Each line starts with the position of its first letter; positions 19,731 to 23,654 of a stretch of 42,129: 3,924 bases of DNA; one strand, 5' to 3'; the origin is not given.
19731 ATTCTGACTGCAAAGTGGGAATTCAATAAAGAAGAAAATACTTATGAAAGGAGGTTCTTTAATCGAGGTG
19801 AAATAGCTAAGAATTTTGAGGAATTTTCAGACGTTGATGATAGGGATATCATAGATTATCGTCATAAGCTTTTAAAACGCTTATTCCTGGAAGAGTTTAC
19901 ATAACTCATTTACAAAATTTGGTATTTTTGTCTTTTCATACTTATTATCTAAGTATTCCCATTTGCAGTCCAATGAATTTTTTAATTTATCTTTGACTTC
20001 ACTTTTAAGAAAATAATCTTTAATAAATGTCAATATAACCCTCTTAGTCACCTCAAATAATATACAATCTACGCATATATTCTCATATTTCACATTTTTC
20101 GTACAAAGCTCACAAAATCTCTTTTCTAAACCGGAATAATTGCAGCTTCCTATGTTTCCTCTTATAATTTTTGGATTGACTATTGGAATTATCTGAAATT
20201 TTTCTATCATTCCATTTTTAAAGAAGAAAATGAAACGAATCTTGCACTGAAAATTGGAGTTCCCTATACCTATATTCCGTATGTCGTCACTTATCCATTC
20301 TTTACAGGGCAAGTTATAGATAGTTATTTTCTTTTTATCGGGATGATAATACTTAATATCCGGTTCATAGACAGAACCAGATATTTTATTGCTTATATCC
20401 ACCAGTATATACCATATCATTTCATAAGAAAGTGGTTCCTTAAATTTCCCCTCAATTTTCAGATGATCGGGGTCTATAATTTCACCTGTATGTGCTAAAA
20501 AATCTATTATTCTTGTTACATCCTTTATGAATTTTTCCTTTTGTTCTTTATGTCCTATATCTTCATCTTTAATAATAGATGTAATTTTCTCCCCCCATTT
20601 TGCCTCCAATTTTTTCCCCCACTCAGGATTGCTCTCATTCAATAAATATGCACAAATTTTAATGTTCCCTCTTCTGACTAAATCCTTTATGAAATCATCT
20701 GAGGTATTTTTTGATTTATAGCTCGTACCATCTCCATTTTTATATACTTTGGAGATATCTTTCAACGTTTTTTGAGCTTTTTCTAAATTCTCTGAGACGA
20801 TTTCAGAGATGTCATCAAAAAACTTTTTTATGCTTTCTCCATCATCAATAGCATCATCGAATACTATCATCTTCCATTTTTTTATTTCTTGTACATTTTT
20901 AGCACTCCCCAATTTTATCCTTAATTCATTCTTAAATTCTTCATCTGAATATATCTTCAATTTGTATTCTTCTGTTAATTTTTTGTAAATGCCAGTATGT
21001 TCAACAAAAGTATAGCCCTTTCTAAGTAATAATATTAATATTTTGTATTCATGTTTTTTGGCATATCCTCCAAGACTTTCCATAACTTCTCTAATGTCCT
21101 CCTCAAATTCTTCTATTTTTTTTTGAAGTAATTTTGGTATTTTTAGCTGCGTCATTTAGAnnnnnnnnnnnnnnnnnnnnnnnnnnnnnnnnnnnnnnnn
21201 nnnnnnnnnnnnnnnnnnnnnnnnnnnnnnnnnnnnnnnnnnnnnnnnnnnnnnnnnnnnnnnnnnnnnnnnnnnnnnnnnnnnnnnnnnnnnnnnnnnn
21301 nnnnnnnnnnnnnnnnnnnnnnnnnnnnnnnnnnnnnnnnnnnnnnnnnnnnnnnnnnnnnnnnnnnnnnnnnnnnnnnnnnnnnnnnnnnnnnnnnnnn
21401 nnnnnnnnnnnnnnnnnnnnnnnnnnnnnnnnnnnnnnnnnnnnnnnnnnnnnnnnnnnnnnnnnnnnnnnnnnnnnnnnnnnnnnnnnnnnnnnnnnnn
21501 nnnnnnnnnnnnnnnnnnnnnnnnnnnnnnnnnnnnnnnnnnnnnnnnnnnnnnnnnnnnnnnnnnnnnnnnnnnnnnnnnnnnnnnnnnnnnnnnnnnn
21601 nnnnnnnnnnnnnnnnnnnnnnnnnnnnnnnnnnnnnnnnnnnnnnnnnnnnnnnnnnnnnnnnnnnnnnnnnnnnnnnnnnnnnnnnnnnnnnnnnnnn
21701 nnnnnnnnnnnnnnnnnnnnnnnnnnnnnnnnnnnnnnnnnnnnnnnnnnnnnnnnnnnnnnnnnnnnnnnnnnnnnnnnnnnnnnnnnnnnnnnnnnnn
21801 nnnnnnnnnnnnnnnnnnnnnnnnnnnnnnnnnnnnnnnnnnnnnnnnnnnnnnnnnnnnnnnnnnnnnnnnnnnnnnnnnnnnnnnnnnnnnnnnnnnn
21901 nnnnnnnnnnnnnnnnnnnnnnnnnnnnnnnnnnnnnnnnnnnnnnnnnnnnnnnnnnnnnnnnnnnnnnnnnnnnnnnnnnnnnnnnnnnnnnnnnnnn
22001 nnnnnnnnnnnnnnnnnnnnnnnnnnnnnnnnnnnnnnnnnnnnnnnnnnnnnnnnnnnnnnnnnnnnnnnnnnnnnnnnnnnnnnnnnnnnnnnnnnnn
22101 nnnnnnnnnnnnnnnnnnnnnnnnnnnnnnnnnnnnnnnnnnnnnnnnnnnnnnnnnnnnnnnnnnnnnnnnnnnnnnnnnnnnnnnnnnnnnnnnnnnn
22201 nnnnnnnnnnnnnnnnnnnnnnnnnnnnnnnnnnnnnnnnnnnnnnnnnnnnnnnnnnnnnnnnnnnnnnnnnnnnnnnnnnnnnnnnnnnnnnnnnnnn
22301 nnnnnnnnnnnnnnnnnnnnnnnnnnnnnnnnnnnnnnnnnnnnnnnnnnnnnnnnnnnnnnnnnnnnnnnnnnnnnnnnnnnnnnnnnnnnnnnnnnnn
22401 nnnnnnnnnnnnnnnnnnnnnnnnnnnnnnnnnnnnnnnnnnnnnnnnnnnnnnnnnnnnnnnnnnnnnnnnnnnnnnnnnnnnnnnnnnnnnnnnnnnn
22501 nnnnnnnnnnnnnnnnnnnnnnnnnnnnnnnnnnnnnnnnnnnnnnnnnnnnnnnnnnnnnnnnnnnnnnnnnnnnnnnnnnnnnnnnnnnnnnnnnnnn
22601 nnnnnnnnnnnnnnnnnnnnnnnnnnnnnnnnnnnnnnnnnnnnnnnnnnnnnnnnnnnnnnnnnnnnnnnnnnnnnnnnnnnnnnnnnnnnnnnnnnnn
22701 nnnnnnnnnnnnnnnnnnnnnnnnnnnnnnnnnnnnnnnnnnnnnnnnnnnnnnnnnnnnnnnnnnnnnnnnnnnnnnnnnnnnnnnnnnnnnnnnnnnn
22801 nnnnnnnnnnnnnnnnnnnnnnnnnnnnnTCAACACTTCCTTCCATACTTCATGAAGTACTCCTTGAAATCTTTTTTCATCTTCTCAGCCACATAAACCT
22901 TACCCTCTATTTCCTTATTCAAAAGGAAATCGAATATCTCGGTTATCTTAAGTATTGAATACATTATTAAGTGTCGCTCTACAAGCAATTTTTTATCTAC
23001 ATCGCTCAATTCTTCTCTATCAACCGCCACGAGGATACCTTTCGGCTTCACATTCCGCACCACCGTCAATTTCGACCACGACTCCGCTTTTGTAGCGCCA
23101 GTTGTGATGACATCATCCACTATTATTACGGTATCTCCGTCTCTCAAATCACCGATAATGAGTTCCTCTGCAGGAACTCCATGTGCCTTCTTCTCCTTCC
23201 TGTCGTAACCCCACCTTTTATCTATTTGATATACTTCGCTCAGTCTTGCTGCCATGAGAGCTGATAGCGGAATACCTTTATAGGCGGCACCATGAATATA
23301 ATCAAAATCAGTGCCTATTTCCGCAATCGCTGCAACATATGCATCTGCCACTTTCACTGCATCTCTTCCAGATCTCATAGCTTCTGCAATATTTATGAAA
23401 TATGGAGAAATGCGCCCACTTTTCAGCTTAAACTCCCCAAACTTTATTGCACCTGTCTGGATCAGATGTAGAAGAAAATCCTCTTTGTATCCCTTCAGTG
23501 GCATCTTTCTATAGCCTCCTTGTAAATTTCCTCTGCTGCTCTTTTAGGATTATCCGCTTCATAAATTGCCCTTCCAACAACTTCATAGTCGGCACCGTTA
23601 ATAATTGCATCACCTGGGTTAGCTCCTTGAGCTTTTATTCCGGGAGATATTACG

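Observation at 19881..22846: AT-rich two-gene cassette (HD-like 561 aa + degenerate PRTase/Zn-ribbon 424 aa): candidate undescribed nucleotide-targeting system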

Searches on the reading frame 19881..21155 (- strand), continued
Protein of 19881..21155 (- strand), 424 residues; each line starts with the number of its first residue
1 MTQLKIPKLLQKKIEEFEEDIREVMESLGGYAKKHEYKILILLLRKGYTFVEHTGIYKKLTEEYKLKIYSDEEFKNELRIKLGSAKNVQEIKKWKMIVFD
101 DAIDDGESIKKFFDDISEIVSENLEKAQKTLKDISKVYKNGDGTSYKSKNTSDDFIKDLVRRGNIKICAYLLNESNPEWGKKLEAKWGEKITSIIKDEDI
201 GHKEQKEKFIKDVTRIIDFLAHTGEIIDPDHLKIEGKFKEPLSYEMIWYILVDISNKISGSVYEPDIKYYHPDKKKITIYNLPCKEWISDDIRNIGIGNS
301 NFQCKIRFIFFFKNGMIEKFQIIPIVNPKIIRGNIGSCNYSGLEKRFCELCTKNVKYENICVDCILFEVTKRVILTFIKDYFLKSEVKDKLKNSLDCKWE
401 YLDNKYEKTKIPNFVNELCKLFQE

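Call 97: fold_search(model_id=the predicted structure, library=viral)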
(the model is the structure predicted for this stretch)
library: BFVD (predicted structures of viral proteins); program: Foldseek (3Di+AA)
matches with E <= 10: 1073; with E <= 0.001: 0
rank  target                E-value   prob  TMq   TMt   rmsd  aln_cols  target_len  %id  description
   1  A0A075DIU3            1.4e-03  0.69  0.15  0.07  21.4       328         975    8  Polyprotein (Fragment) [Rhizoctonia solani endornavirus - RS058-1]
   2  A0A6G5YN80            1.8e-03  0.94  0.15  0.28  20.4       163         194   12  (no name in the UniProt tables at hand)
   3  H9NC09                5.6e-03  0.93  0.17  0.40   8.2       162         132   12  (no name in the UniProt tables at hand)
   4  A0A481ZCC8            9.3e-03  0.84  0.12  0.28  10.7       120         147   12  Uncharacterized protein [Pithovirus LCPAC401]
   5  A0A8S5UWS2            1.1e-02  0.84  0.16  0.30  12.5       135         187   12  Uncharacterized protein [Siphoviridae sp. ctzO58]
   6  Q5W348                1.2e-02  0.82  0.13  0.38  13.8       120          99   13  Uncharacterized protein [Sulfolobus islandicus rod-shaped virus 1]
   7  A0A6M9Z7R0            1.2e-02  0.09  0.09  0.05  25.6       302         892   13  (no name in the UniProt tables at hand)
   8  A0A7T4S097            1.4e-02  0.10  0.08  0.09  22.2       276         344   11  ORF1a (Fragment) [Chestnut teal astrovirus]
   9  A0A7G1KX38            1.5e-02  0.38  0.13  0.26  16.9       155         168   14  (no name in the UniProt tables at hand)
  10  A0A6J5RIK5            1.6e-02  0.82  0.16  0.37   9.8       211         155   11  Uncharacterized protein [uncultured Caudovirales phage]
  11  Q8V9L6                1.6e-02  0.75  0.13  0.33  14.6       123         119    9  Uncharacterized protein [Sulfolobus islandicus rod-shaped virus 2]
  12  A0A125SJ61            1.6e-02  0.41  0.09  0.15  15.3       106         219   13  (no name in the UniProt tables at hand)
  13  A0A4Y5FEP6            1.6e-02  0.69  0.14  0.35  16.1       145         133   14  Uncharacterized protein [Lactobacillus phage 521B]
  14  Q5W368                2.0e-02  0.96  0.14  0.40  13.1       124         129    9  Uncharacterized protein [Sulfolobus islandicus rod-shaped virus 1]
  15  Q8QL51                2.0e-02  0.84  0.13  0.40  10.6       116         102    9  Uncharacterized protein 102 [Sulfolobus islandicus rod-shaped virus 1]
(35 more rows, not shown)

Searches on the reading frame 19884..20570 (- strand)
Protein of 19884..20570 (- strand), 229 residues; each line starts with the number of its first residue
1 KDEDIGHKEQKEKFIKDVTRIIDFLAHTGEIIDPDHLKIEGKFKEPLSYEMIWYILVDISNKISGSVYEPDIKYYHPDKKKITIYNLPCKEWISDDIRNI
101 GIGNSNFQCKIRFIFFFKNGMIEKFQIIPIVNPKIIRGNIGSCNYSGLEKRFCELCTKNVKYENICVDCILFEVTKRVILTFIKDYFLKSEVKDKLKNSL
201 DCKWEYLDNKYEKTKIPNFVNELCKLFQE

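Call 71: find_homologous_proteins(query=A6, max_evalue=0.01)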
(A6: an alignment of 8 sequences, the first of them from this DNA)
Query A6 (8 sequences) (229 aa, profile of the alignment): 21 proteins with E <= 0.01 among 1910 candidates.
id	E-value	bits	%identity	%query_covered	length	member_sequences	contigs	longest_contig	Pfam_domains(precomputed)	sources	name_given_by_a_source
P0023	2.0e-91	324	57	97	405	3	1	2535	-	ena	-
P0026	2.1e-86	307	54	96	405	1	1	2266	-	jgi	-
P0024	9.2e-86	305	57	97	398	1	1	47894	-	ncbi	ncbi:MAG: hypothetical protein WBB08_05160 [Halobacteriota archaeon]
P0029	1.8e-84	301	54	97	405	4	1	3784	-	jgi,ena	-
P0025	8.1e-84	299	54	97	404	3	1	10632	-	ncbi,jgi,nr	ncbi:hypothetical protein C5S39_05560 [Candidatus Methanophagaceae archaeon]|nr:hypothetical protein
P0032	9.5e-84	299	54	97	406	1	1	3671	-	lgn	-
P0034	5.5e-82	293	56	97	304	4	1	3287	-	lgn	-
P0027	5.6e-82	293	54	97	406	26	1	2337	-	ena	-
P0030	6.3e-82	293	52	94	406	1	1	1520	-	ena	-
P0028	1.1e-81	292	53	97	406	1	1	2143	-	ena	-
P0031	3.9e-81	290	55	98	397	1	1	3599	-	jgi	jgi:hypothetical protein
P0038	8.0e-80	286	40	89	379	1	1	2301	-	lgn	-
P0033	9.3e-71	256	55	81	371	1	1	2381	-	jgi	jgi:hypothetical protein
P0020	1.1e-68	249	83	100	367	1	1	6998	-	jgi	jgi:uncharacterized protein (UPF0332 family)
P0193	4.8e-61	224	42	95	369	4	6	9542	-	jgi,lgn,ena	-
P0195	5.5e-60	221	41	95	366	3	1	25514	-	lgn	-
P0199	1.9e-48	183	38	92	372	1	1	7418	-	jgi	-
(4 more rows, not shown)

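Call 72: find_encoding_contigs(protein=P0195, flank=10000, max_places=2)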
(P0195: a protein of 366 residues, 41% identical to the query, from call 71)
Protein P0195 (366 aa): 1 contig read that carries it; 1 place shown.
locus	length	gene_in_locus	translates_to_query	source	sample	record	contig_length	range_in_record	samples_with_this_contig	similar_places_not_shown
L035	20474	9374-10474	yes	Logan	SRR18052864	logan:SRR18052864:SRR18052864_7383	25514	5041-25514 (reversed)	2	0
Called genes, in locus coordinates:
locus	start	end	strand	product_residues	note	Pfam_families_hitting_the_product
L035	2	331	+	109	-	?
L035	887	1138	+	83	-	-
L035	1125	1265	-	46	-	-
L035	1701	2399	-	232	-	-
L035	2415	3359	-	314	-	-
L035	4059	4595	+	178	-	-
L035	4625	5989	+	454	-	PF02810:SEC-C, PF25948:DUF7986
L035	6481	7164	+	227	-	PF00215:OMPdecase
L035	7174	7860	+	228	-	PF00156:Pribosyltran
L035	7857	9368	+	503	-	-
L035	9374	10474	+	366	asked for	-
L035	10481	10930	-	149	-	-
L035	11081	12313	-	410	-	-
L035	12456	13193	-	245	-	-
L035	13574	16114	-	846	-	PF04465:DUF499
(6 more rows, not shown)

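Call 73: find_encoding_contigs(protein=P0199, flank=8000, max_places=2)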
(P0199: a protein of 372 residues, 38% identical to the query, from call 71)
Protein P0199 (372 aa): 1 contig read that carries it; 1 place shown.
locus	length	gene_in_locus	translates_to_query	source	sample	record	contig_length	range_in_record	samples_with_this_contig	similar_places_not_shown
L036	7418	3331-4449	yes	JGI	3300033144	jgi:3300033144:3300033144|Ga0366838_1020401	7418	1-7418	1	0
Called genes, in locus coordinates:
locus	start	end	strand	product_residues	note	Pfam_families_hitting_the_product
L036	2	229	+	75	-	?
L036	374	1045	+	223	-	PF00215:OMPdecase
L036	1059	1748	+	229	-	PF00156:Pribosyltran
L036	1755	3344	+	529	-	-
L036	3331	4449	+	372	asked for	-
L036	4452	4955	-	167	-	-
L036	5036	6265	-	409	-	-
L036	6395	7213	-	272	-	-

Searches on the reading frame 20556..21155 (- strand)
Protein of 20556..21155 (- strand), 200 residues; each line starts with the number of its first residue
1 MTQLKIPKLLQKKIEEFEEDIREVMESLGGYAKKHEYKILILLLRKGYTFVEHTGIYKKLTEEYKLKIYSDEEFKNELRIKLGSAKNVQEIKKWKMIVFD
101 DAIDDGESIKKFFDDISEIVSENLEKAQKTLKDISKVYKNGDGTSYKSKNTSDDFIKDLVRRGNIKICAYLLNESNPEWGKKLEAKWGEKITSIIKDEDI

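Call 101: search_solved_structures(query=A7, max_evalue=10, show_alignments=2)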
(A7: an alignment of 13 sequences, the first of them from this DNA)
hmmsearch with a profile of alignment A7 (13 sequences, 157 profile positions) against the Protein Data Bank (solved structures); distinct sequences matched with E-value up to 10: 26.
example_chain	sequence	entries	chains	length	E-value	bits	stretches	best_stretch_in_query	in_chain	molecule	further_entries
7kl6_A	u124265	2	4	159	0.00048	23.2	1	39-115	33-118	Phosphoribosyltransferase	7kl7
8cag_A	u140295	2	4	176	0.0019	21.2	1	19-104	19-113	Hypoxanthine phosphoribosyltransferase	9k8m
5knr_A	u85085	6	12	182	0.002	21.1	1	18-104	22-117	Hypoxanthine-guanine phosphoribosyltransferase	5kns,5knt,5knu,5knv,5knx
1g9s_A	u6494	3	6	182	0.0021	21.1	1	18-104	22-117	HYPOXANTHINE PHOSPHORIBOSYLTRANSFERASE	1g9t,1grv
7bgf_A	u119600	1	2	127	0.0046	20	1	76-153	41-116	DNA endonuclease RBBP8,CtIP/RBBP8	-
1j7j_A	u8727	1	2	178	0.0058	19.6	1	19-102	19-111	hypoxanthine phosphoribosyltransferase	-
3ohp_A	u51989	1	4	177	0.017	18.1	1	19-103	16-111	Hypoxanthine phosphoribosyltransferase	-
6igs_A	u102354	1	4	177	0.017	18.1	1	19-108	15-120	Hypoxanthine phosphoribosyltransferase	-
9q0n_A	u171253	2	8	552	0.019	18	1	77-122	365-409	Amidophosphoribosyltransferase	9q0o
9q0m_A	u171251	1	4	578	0.021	17.8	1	77-122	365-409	Amidophosphoribosyltransferase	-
1cjb_A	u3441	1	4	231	0.05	16.6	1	18-108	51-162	PROTEIN (HYPOXANTHINE-GUANINE PHOSPHORIBOSYLTRANSFERASE)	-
3mjd_A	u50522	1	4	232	0.056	16.4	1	30-116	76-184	Orotate phosphoribosyltransferase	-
3ozf_A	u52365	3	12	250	0.061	16.3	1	18-108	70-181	Hypoxanthine-guanine-xanthine phosphoribosyltransferase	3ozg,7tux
2pry_A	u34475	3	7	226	0.093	15.7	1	75-108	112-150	Orotate phosphoribosyltransferase 1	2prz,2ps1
4wml_A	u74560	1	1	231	0.097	15.7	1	75-108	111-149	Orotate phosphoribosyltransferase 1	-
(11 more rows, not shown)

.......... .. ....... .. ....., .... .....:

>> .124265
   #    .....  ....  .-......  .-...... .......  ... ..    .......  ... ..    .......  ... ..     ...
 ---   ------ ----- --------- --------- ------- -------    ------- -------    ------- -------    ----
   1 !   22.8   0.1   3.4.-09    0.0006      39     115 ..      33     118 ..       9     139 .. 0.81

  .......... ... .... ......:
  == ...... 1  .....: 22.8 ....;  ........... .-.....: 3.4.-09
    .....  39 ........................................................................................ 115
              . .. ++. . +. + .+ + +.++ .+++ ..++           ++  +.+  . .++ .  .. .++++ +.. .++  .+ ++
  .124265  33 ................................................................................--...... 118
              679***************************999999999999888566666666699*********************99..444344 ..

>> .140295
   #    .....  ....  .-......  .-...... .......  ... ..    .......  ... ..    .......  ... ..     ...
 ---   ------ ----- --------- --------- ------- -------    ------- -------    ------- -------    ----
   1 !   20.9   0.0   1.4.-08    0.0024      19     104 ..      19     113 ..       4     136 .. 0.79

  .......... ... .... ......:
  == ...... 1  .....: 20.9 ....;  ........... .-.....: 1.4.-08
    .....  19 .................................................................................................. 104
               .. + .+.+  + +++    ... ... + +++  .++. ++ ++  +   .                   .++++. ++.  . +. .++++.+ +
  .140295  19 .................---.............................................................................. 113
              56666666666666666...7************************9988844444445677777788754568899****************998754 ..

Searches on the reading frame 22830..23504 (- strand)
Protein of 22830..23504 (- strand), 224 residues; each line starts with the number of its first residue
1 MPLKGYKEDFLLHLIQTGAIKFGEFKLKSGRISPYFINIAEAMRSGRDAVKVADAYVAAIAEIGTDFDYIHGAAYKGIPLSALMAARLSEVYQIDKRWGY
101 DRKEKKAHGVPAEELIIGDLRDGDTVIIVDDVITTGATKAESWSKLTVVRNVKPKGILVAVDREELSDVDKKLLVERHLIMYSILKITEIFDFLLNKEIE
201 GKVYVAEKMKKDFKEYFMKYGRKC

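Call 3: search_protein_families(library=pfam, proteins=[window:22830-23504:-], max_evalue=1)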
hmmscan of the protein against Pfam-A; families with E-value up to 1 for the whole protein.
window:22830-23504:- (224 aa): 3 families
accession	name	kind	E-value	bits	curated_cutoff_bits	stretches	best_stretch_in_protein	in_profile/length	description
PF00156.33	Pribosyltran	-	1.4e-07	31.4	26.3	1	58-165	21-128/158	Phosphoribosyl transferase domain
PF24390.1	PRTase-CE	-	0.023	15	27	1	114-222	103-206/253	PRTase-CE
PF15609.12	PRTase_2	-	0.092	12.7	28.8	1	120-149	116-145/188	Phosphoribosyl transferase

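Call 67: find_related_loci(query=window:22830-23504:-, collection=metagenome_contigs, flank=5000)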
Query window:22830-23504:- (224 aa) in metagenome_contigs; peptide patterns used: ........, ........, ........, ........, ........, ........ (x = any residue, [..] = any of these).
236 stretches matched a pattern; 16 encode a relative of the query (tblastn E <= 1e-3); 16 distinct loci.
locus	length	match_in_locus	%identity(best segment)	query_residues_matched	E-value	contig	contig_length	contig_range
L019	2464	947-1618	92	1-224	4e-142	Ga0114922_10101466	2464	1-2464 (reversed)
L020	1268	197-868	87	1-224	4e-141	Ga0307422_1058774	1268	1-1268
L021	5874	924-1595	85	1-224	7e-127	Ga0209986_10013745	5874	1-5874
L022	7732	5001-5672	83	1-224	5e-124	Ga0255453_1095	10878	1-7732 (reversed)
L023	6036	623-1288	70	1-223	5e-106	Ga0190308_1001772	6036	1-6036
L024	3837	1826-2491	70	1-223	1e-106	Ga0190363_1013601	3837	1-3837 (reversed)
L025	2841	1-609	71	20-223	2e-99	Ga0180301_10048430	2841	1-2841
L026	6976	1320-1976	53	1-223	7e-73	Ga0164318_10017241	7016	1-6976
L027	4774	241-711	35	3-165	6e-12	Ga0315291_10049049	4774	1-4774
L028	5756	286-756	34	3-165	7e-11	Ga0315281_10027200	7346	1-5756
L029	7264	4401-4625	35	68-138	3e-7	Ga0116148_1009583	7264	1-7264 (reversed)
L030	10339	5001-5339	31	51-161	4e-7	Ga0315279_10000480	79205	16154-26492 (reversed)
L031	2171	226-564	29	34-138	4e-7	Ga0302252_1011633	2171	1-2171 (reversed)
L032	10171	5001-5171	45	114-171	1e-5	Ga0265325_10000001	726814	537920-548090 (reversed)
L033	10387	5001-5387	30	53-171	2e-5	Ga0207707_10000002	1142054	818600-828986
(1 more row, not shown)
